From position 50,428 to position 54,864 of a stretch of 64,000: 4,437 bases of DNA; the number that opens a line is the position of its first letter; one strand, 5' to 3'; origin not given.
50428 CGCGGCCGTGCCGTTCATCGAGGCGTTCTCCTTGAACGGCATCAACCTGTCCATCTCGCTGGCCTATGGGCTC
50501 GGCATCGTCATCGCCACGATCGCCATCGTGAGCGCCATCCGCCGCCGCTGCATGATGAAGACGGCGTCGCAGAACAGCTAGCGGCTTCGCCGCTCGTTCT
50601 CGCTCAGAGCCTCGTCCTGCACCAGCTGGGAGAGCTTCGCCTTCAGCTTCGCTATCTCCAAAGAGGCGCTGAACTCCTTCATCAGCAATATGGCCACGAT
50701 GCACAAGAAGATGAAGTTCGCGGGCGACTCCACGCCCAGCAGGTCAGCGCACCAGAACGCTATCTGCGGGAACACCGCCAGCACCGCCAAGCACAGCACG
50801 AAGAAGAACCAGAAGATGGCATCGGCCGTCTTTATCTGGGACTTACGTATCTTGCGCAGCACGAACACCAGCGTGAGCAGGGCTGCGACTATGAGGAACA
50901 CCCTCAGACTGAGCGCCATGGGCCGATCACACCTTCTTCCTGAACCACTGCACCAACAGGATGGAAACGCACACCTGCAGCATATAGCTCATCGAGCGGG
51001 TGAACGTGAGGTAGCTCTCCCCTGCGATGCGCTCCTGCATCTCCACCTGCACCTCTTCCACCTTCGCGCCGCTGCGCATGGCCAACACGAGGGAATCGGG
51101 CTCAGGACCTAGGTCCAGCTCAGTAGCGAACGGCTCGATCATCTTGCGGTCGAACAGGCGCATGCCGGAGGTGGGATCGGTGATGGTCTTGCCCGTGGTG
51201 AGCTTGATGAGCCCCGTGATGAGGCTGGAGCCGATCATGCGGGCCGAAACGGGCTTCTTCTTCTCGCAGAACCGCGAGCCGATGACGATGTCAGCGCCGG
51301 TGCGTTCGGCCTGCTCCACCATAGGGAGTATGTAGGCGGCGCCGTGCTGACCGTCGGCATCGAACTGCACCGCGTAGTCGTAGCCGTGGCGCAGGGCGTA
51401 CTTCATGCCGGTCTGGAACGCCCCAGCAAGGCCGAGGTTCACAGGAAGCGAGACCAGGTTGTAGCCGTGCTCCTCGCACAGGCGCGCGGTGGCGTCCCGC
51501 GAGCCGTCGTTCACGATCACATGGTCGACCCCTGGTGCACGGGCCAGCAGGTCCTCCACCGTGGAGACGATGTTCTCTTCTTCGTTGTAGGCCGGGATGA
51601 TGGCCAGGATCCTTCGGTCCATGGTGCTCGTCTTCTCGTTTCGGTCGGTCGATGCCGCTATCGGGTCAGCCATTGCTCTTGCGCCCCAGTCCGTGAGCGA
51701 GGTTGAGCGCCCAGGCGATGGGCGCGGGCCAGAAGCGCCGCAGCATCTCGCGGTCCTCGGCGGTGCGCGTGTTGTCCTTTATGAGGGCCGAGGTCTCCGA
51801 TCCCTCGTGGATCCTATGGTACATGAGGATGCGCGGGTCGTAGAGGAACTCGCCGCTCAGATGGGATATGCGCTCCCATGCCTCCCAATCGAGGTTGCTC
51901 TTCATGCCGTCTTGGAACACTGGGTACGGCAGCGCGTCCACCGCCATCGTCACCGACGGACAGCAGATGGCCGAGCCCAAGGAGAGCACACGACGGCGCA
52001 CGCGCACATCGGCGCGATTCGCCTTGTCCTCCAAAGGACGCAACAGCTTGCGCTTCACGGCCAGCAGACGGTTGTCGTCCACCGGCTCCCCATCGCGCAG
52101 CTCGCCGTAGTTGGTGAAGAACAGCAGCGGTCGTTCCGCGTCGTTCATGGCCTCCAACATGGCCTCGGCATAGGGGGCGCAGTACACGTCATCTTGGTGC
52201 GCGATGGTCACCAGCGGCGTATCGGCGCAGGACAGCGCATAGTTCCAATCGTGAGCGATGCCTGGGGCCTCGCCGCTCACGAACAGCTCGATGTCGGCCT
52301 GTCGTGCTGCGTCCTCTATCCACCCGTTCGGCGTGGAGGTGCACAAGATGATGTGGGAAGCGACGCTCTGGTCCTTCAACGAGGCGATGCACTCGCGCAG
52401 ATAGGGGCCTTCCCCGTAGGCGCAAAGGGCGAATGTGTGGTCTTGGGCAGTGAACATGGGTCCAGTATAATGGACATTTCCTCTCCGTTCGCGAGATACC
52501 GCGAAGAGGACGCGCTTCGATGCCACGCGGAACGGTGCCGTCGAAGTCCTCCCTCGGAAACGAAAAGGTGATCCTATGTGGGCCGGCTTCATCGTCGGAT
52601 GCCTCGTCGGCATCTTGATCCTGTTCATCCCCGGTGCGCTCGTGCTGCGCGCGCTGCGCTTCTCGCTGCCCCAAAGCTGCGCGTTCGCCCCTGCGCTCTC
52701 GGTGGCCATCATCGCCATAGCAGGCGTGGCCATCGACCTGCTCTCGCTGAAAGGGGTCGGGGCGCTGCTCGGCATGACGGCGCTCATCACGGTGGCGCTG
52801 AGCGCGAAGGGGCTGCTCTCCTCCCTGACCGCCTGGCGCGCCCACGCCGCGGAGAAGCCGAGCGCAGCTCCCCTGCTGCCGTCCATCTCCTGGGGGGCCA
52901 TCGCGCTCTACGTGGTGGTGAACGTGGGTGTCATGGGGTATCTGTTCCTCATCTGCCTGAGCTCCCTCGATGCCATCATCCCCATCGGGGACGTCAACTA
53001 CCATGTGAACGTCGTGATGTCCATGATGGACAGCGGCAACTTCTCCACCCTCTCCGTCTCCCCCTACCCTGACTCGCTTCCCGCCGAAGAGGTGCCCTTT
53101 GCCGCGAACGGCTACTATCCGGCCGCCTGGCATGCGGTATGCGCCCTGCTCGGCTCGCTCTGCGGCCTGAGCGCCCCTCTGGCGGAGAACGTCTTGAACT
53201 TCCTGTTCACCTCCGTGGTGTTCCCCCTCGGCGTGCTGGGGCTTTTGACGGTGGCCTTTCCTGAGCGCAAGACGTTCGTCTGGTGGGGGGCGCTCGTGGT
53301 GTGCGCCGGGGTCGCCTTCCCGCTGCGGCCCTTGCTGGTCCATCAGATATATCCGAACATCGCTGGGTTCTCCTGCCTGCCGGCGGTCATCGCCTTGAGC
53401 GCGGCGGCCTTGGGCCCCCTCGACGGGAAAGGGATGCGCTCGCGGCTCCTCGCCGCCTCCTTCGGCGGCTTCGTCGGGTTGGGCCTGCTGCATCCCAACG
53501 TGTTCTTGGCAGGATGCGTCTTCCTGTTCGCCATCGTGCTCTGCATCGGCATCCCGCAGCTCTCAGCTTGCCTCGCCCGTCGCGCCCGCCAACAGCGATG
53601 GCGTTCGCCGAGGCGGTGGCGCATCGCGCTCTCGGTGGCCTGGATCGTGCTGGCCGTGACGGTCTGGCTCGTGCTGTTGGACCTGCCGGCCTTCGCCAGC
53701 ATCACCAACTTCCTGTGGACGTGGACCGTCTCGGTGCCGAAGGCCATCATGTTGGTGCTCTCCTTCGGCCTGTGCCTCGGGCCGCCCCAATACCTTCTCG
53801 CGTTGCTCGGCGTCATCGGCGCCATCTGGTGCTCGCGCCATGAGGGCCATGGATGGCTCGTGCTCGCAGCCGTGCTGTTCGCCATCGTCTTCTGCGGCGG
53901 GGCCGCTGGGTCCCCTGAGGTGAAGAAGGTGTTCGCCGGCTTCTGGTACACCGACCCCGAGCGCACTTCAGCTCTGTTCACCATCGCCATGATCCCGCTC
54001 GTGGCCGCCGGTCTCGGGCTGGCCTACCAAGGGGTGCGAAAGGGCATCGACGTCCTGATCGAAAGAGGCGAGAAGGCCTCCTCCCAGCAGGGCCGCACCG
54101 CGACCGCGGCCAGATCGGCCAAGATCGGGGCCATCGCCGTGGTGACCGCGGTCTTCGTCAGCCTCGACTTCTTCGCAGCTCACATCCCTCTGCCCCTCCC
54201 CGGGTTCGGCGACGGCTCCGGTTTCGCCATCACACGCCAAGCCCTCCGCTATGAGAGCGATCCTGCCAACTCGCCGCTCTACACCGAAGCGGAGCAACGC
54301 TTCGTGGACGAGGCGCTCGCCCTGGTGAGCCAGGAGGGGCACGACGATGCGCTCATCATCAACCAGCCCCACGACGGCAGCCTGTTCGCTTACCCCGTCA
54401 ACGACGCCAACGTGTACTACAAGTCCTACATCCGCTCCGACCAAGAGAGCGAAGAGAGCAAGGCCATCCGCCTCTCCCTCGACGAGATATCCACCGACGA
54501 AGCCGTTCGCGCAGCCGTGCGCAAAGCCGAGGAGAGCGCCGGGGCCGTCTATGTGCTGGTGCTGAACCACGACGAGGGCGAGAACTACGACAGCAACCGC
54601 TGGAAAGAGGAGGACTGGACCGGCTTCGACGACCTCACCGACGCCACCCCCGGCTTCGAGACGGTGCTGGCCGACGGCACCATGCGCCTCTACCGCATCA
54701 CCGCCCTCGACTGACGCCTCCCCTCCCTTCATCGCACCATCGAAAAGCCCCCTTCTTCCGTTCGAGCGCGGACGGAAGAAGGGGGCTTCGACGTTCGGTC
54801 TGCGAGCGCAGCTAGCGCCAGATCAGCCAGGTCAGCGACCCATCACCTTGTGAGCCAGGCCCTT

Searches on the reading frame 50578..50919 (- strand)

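Call 58: search_protein_families(library=pfam, proteins=[window:50578-50919:-], max_evalue=0.001)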
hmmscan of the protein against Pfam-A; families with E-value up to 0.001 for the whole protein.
window:50578-50919:- (113 aa): 1 family
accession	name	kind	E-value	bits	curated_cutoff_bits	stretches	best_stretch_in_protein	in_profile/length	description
PF10066.14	DUF2304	-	4.7e-28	98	25.5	1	5-109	2-106/106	Uncharacterized conserved protein (DUF2304)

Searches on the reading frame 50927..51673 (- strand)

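Call 7: search_protein_families(library=pfam, proteins=[window:50927-51673:-], max_evalue=0.001)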
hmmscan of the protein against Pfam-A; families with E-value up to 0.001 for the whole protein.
window:50927-51673:- (248 aa): 1 family
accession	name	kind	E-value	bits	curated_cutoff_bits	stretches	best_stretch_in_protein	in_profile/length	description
PF00535.33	Glycos_transf_2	-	3e-26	92.8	23.3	1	25-180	3-165/168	Glycosyl transferase family 2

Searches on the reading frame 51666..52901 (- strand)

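Call 7: search_protein_families(library=pfam, proteins=[window:51666-52901:-], max_evalue=0.001)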
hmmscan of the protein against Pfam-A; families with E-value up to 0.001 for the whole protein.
window:51666-52901:- (411 aa): 1 family
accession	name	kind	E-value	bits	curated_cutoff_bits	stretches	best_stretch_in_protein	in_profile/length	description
PF00535.33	Glycos_transf_2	-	5.6e-06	26.8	23.3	1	158-257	3-108/168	Glycosyl transferase family 2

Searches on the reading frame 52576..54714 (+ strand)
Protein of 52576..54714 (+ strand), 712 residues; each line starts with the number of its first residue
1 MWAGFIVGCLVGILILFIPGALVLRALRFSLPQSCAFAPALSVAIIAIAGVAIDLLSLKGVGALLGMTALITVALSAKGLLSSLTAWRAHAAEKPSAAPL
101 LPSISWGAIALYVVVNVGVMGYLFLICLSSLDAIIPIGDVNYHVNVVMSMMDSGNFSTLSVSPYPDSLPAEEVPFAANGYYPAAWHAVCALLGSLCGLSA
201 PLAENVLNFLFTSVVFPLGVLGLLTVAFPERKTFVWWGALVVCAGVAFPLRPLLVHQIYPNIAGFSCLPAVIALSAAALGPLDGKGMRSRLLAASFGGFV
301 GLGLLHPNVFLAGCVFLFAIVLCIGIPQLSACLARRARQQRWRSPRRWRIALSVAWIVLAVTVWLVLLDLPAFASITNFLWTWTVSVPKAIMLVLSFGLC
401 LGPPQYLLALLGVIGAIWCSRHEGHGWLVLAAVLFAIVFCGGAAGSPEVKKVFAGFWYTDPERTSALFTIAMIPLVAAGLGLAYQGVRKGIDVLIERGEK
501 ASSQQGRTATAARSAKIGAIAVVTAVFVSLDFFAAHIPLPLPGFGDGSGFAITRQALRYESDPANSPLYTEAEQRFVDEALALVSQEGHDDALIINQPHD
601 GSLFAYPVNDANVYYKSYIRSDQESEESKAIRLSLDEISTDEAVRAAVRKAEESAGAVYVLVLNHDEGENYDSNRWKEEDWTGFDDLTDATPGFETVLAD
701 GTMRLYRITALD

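Call 7: search_protein_families(library=pfam, proteins=[window:52576-54714:+], max_evalue=0.001)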
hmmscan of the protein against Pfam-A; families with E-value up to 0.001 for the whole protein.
window:52576-54714:+ (712 aa): 1 family
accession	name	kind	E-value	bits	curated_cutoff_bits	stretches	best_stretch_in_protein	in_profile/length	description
PF20176.3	DUF6541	-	1.3e-134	450.3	29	1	14-710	2-646/646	Family of unknown function (DUF6541)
